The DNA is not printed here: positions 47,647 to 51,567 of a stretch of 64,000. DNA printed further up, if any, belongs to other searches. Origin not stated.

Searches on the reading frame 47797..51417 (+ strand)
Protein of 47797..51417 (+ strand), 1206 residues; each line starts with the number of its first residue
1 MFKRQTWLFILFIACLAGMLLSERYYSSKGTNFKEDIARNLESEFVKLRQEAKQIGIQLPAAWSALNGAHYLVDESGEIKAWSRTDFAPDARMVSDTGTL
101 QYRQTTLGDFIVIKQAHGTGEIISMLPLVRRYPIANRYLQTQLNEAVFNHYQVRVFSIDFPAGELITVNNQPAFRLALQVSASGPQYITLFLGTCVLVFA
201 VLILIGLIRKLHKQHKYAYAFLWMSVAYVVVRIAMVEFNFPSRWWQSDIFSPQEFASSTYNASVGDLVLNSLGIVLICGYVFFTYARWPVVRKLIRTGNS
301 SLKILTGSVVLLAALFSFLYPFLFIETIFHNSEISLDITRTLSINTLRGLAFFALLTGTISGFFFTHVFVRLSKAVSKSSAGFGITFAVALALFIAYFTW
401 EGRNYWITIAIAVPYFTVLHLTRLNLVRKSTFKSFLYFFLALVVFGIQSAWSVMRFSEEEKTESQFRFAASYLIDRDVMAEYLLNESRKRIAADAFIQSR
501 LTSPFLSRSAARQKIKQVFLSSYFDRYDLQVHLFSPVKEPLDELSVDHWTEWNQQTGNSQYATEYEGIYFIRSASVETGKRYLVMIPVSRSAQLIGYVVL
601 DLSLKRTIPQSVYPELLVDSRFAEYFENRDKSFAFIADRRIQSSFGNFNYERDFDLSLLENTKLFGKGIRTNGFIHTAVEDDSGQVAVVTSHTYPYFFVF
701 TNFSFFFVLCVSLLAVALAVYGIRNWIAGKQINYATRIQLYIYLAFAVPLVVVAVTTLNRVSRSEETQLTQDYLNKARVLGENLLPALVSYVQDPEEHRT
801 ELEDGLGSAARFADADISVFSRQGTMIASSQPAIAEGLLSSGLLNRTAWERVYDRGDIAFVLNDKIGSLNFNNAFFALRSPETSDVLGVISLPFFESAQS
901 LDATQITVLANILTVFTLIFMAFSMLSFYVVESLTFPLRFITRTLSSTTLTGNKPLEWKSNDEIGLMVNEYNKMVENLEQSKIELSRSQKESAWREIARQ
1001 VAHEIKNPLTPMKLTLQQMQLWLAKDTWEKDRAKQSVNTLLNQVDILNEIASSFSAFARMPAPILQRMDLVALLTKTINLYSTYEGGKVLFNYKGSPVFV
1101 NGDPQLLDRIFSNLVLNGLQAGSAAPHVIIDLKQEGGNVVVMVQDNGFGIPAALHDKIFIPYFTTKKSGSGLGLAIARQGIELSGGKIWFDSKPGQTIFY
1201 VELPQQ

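Call 5: search_protein_families(library=pfam, proteins=[window:47797-51417:+])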
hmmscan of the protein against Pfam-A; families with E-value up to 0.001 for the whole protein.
window:47797-51417:+ (1206 aa): 2 families
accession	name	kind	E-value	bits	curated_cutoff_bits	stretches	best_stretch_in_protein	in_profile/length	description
PF02518.31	HATPase_c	-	2.4e-22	79.9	26.4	1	1102-1205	1-109/111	Histidine kinase-, DNA gyrase B-, and HSP90-like ATPase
PF00512.31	HisKA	-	1.5e-07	31.8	26.9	1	994-1061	2-64/66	His Kinase A (phospho-acceptor) domain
